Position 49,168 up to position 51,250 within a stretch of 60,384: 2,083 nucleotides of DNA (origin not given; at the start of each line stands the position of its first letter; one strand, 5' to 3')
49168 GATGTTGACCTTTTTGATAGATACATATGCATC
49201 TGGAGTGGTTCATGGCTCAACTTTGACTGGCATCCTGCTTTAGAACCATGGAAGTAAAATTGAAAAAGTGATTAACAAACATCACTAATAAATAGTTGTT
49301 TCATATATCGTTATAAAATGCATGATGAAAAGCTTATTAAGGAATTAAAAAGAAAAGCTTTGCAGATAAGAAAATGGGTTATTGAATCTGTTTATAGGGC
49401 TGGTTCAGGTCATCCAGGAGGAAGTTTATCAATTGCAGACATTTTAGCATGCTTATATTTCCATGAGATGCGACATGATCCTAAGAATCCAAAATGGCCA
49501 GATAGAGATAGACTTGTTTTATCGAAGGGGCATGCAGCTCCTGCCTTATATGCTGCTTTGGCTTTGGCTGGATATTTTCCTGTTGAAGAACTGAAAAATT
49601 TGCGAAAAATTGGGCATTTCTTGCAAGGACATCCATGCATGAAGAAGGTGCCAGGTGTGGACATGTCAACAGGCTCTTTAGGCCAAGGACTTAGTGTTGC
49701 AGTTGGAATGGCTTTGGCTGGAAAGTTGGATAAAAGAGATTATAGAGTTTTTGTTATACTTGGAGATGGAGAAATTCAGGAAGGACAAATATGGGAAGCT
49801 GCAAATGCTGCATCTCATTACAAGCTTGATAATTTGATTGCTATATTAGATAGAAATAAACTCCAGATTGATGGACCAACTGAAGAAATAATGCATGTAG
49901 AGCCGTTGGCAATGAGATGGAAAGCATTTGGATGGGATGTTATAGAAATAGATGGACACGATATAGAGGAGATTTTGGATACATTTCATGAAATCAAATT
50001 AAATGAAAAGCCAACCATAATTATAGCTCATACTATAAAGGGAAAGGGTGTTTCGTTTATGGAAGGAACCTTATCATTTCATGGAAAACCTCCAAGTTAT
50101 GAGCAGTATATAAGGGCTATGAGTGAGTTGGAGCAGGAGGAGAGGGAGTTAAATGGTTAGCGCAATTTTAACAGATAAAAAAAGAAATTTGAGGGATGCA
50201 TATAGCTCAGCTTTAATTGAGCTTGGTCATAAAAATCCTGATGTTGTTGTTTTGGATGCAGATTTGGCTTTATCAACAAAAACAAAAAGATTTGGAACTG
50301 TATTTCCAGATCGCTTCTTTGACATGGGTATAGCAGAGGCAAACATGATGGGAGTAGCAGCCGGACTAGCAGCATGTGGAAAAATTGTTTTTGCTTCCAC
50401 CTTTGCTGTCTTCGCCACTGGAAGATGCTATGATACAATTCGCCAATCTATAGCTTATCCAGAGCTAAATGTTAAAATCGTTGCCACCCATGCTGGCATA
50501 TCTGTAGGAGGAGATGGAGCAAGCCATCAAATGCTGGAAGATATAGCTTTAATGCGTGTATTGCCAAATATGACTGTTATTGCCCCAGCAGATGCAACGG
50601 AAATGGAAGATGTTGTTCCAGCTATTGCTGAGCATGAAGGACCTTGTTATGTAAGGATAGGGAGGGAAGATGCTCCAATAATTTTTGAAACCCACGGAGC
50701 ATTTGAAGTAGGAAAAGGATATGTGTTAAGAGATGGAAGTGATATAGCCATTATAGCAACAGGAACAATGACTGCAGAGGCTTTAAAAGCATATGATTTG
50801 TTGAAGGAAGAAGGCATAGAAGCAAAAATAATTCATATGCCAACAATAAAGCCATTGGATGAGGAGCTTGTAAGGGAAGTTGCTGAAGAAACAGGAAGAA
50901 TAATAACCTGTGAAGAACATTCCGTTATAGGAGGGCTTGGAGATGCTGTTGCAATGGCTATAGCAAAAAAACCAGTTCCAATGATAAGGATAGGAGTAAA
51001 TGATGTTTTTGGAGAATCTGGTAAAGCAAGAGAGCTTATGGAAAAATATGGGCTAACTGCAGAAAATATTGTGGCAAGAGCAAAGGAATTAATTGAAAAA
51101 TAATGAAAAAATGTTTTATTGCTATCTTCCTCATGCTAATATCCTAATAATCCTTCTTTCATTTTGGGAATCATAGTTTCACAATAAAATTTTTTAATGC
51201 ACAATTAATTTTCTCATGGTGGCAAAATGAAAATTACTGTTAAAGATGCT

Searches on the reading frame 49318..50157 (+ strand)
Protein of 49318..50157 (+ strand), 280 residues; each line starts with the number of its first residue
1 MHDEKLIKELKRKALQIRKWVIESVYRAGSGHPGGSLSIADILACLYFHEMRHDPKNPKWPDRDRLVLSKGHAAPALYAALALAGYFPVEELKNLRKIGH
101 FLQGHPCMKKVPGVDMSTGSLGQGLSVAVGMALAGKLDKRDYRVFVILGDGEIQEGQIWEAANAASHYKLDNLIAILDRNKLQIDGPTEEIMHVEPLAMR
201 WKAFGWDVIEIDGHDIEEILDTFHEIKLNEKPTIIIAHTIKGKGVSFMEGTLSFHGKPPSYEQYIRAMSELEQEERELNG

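Call 5: search_protein_families(library=pfam, proteins=[window:49318-50157:+], max_evalue=1)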
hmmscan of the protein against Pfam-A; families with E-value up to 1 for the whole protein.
window:49318-50157:+ (280 aa): 5 families
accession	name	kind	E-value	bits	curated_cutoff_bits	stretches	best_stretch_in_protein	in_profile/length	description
PF00456.26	Transketolase_N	-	1.1e-65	222.3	22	1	14-259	6-263/334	Transketolase, thiamine diphosphate binding domain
PF13292.11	DXP_synthase_N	-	7.6e-17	61.9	21.2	2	8-185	16-176/274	1-deoxy-D-xylulose-5-phosphate synthase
PF00676.26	E1_dh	-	3e-10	40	22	1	117-222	99-203/300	Dehydrogenase E1 component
PF09364.15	XFP_N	-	6.1e-06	25.7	23.7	1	107-223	128-244/364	XFP N-terminal domain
PF02775.26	TPP_enzyme_C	-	8.2e-06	26.1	21.9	1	117-180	26-83/151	Thiamine pyrophosphate enzyme, C-terminal TPP binding domain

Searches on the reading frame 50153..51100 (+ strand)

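Call 5: search_protein_families(library=pfam, proteins=[window:50153-51100:+], max_evalue=1)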
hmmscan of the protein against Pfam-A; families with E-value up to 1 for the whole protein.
window:50153-51100:+ (316 aa): 7 families
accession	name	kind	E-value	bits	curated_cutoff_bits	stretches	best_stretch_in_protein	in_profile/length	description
PF02779.29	Transket_pyr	-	5.8e-47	160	27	1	10-173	2-171/174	Transketolase, pyrimidine binding domain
PF02780.25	Transketolase_C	-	1.2e-34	119.3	25.9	1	187-306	1-124/124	Transketolase, C-terminal domain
PF22613.1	Transketolase_C_1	-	4.5e-09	37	27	1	189-302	2-113/113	Transketolase-like TK C-terminal domain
PF17147.9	PFOR_II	-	4e-06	27.6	27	1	197-273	2-81/102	Pyruvate:ferredoxin oxidoreductase core domain II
PF11823.13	Se_S_carrier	-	0.00016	21.5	25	1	205-230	7-32/69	Putative Se/S carrier protein-like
PF09869.16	KH_DUF2096_C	-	0.013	15.7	24.6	1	227-264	5-42/59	DUF2096 C-terminal KH-like domain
PF00532.27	Peripla_BP_1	-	0.028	14.3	22.2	0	195-260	31-94/281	Periplasmic binding proteins and sugar binding domain of LacI family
